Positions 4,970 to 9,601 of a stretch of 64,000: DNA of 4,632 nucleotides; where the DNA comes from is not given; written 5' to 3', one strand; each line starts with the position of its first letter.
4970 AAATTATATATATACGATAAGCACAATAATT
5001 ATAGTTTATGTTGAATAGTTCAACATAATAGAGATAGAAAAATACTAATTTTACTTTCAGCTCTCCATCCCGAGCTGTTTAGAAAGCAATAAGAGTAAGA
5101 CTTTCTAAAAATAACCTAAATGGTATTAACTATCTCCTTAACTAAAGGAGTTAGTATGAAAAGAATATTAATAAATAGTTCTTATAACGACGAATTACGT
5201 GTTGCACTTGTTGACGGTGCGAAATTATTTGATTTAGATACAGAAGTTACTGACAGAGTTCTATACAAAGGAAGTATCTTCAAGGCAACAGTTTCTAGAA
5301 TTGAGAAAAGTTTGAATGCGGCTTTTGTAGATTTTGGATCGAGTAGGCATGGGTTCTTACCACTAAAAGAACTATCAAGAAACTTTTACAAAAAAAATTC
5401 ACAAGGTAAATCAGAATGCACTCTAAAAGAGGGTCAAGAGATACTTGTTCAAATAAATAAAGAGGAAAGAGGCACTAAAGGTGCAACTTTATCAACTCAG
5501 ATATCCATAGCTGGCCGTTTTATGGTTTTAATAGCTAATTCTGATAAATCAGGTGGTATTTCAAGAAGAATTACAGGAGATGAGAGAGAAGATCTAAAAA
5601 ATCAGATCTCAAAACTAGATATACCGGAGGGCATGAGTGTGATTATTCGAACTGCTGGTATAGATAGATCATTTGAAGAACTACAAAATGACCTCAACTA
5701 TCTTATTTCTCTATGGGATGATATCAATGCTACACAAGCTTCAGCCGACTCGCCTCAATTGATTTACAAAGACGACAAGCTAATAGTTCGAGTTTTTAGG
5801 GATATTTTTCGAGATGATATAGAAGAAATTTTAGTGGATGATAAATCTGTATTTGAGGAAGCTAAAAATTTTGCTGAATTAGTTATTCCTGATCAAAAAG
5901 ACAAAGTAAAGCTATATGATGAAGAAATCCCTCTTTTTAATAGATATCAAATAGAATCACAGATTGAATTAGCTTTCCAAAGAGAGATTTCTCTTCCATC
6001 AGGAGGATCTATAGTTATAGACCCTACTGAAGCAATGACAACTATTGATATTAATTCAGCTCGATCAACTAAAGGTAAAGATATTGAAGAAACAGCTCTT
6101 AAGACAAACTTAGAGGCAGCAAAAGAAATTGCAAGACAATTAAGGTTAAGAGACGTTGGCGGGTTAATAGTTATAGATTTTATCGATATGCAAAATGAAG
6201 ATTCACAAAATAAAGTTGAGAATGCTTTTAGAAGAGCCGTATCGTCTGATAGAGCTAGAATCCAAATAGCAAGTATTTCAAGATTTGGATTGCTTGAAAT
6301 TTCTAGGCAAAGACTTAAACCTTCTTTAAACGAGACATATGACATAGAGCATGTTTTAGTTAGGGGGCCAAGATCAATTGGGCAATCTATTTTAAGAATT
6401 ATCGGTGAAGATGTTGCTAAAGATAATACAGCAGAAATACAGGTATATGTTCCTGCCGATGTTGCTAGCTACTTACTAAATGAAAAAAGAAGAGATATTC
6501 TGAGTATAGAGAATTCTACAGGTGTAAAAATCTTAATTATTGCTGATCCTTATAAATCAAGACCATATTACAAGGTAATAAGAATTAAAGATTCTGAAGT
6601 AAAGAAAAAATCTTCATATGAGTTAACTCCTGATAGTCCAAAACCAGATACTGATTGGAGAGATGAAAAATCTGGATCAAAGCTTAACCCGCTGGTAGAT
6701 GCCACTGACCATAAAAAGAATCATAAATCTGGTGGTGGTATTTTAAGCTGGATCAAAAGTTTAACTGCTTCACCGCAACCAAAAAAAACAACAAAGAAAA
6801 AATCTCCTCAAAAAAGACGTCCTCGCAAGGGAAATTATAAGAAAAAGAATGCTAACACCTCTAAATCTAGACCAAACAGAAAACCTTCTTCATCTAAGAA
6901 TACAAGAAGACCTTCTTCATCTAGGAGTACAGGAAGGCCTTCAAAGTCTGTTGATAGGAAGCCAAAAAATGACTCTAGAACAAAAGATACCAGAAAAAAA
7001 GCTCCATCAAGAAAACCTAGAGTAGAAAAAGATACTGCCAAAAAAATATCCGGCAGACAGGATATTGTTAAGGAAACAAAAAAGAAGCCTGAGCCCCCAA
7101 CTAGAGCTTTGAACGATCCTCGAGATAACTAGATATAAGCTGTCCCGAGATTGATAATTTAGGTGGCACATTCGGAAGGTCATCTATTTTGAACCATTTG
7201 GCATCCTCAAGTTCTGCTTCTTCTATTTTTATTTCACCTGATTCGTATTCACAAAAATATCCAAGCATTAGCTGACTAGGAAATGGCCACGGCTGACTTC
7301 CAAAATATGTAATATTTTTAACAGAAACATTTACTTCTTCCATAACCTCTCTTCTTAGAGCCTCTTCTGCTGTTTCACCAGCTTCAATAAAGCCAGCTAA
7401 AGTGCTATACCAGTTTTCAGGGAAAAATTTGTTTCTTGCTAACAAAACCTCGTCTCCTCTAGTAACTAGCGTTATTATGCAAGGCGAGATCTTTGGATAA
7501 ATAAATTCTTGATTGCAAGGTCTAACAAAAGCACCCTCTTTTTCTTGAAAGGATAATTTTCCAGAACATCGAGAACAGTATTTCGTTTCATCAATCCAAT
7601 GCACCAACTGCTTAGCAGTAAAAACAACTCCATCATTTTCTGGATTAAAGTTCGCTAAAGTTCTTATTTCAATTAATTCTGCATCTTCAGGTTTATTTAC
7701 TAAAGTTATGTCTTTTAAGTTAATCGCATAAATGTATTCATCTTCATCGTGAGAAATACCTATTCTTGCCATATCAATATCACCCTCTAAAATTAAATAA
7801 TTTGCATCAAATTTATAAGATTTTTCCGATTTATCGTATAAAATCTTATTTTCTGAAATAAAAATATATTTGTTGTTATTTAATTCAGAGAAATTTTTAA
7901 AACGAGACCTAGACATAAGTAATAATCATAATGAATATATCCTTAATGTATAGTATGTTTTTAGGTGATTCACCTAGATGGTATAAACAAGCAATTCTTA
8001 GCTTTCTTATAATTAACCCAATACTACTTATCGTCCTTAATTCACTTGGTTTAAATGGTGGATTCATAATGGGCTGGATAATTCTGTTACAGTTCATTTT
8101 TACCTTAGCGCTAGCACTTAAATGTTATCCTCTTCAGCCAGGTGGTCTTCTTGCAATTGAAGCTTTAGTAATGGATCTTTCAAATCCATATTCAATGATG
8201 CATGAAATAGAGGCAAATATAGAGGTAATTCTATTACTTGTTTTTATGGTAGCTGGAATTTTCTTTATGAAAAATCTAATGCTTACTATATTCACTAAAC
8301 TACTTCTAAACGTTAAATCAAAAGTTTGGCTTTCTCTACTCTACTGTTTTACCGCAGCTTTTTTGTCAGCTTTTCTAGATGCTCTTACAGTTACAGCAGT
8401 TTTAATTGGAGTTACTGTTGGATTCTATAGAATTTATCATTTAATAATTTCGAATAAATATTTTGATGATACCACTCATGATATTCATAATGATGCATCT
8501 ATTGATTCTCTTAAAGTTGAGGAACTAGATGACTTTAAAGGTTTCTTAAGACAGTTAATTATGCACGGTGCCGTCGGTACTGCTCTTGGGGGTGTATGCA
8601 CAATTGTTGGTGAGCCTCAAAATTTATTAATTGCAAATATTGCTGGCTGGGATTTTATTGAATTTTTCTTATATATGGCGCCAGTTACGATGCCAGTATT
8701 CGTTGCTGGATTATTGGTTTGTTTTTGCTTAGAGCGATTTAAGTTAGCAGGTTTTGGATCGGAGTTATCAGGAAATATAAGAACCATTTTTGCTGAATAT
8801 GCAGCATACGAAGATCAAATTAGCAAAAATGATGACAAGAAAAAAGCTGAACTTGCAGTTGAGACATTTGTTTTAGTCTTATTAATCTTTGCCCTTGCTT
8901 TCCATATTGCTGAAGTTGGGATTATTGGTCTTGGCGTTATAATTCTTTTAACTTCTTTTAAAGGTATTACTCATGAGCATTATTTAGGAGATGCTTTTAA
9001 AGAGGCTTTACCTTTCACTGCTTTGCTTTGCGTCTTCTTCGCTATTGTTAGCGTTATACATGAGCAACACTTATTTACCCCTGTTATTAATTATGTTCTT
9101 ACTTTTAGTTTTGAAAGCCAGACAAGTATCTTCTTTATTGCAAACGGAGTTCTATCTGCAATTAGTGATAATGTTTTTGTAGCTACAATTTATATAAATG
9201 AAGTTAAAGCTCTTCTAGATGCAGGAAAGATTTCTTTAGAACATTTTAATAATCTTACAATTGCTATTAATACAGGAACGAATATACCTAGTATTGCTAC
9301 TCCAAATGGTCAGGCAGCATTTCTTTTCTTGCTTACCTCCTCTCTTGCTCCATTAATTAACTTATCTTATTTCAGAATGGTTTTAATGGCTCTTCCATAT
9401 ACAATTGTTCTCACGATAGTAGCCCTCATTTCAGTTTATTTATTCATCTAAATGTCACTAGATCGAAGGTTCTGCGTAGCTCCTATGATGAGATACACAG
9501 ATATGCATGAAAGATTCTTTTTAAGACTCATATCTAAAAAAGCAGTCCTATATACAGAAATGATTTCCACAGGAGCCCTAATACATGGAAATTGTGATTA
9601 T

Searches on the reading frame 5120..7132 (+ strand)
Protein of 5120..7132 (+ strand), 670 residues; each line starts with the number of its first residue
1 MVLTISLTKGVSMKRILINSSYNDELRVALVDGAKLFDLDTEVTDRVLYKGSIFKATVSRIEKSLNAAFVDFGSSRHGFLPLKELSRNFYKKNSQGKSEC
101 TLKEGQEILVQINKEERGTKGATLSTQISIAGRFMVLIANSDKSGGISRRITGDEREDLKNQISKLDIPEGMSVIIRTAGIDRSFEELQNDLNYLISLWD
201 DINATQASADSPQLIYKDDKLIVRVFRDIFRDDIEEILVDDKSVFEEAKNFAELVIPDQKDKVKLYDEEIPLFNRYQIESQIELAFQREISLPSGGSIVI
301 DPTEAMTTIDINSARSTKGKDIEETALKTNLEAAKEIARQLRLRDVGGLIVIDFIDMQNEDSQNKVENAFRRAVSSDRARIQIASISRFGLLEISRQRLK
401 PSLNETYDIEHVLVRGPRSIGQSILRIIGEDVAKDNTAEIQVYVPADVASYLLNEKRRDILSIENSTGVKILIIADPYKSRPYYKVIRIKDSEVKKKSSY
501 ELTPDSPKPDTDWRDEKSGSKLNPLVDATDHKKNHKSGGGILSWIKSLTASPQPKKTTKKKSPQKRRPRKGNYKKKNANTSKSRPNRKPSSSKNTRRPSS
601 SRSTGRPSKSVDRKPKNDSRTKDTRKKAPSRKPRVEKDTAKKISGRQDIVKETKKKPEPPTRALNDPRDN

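Call 19: search_protein_families(library=ncbifam, proteins=[window:5120-7132:+], max_evalue=1e-10)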
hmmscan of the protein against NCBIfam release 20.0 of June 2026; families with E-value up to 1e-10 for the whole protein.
window:5120-7132:+ (670 aa): 5 families
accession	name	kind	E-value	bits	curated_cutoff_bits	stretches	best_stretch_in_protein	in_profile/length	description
NF008074.0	PRK10811.1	equivalog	7.2e-191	636.6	908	1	13-503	1-503/1068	ribonuclease E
TIGR00757.1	RNaseEG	subfamily_domain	1.4e-141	472.3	325.95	1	25-407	1-390/415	Rne/Rng family ribonuclease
NF008689.0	PRK11712.1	equivalog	1.4e-88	297.5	594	1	16-487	5-487/489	ribonuclease G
NF052586.1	RnaseECyano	equivalog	2.8e-72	244.1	900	1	51-406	35-392/619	ribonuclease E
NF052588.1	RnaseEMycob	equivalog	3.5e-71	240.2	1400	1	51-407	364-733/945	ribonuclease E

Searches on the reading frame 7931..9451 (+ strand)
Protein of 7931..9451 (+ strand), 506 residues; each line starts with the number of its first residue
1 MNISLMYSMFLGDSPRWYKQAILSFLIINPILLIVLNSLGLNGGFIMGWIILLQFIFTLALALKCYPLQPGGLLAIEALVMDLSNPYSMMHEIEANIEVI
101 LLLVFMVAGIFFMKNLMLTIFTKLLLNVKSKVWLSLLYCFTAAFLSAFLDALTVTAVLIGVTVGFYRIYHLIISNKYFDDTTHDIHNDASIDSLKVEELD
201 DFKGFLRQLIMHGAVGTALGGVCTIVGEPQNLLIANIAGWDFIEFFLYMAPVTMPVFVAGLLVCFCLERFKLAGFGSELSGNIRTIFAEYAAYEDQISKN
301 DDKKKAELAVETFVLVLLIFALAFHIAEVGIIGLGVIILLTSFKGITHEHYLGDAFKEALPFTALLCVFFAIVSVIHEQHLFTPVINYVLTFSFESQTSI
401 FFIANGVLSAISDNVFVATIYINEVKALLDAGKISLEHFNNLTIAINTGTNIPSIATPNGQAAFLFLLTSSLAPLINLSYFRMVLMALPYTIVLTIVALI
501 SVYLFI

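Call 19: search_protein_families(library=ncbifam, proteins=[window:7931-9451:+], max_evalue=1e-10)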
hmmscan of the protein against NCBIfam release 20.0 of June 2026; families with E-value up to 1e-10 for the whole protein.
window:7931-9451:+ (506 aa): 2 families
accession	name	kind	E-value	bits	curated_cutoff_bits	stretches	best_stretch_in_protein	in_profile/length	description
NF007093.0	PRK09547.1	equivalog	3.2e-223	742.5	640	1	6-504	9-498/517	sodium/proton antiporter NhaB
TIGR00774.1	NhaB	equivalog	6.8e-202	672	826.1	1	7-505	10-498/515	Na(+)/H(+) antiporter NhaB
